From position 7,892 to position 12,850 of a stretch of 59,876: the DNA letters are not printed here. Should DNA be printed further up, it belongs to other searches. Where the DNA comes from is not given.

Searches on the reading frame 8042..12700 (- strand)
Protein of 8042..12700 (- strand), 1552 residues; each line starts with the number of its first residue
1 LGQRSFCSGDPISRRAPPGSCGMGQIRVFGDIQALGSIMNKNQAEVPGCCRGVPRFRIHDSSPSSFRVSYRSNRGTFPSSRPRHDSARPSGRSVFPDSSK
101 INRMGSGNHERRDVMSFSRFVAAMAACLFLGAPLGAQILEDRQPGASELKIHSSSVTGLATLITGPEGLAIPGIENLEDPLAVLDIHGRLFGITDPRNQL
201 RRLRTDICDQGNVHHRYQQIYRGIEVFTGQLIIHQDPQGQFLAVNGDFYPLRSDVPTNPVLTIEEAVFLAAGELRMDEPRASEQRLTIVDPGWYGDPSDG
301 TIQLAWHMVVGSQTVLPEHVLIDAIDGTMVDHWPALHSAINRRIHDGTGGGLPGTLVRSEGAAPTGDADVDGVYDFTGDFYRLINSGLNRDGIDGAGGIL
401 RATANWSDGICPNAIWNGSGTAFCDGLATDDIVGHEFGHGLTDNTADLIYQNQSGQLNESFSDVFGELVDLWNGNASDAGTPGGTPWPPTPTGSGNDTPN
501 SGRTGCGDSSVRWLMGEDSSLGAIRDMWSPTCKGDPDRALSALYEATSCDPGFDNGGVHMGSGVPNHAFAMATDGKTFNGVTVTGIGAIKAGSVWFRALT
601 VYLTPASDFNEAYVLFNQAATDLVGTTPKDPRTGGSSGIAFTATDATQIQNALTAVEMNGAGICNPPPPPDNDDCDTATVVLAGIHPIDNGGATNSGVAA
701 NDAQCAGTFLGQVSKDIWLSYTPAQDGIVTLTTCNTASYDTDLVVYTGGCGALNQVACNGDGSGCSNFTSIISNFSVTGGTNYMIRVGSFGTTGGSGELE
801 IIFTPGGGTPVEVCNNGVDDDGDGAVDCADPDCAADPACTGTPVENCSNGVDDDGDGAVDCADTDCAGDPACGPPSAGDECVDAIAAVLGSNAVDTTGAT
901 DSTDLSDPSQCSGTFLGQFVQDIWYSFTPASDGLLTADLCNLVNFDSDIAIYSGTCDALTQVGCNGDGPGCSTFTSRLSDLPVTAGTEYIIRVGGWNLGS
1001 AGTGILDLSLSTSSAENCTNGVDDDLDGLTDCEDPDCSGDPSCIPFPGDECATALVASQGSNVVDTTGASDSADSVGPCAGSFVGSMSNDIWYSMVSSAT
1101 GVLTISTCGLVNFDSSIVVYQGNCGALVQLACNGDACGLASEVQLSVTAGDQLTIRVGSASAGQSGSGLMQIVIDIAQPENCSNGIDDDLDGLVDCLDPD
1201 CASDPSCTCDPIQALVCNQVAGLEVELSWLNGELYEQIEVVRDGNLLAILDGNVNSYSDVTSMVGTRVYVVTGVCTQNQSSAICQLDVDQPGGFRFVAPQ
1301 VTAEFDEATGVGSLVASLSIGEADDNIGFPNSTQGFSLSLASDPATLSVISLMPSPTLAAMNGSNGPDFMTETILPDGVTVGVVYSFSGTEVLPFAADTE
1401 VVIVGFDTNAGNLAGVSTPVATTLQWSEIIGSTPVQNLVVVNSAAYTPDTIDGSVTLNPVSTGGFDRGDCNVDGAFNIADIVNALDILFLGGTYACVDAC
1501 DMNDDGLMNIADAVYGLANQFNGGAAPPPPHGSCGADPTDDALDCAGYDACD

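Call 27: search_protein_families(library=pfam, proteins=[window:8042-12700:-])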
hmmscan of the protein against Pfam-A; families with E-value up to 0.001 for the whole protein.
window:8042-12700:- (1552 aa): 4 families
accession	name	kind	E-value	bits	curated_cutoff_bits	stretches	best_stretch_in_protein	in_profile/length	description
PF02868.21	Peptidase_M4_C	-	2.5e-28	99.5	24.4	1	446-627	1-149/165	Thermolysin metallopeptidase, alpha-helical domain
PF23759.1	GBD_T9SS_assoc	-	2.7e-14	53.9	27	0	879-993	3-102/116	Galactose binding domain-like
PF07504.19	FTP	-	2.7e-12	46.8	21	1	199-248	2-51/51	Fungalysin/Thermolysin Propeptide Motif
PF01447.24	Peptidase_M4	-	5.5e-07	30.6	22.4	1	368-442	64-144/145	Thermolysin metallopeptidase, catalytic domain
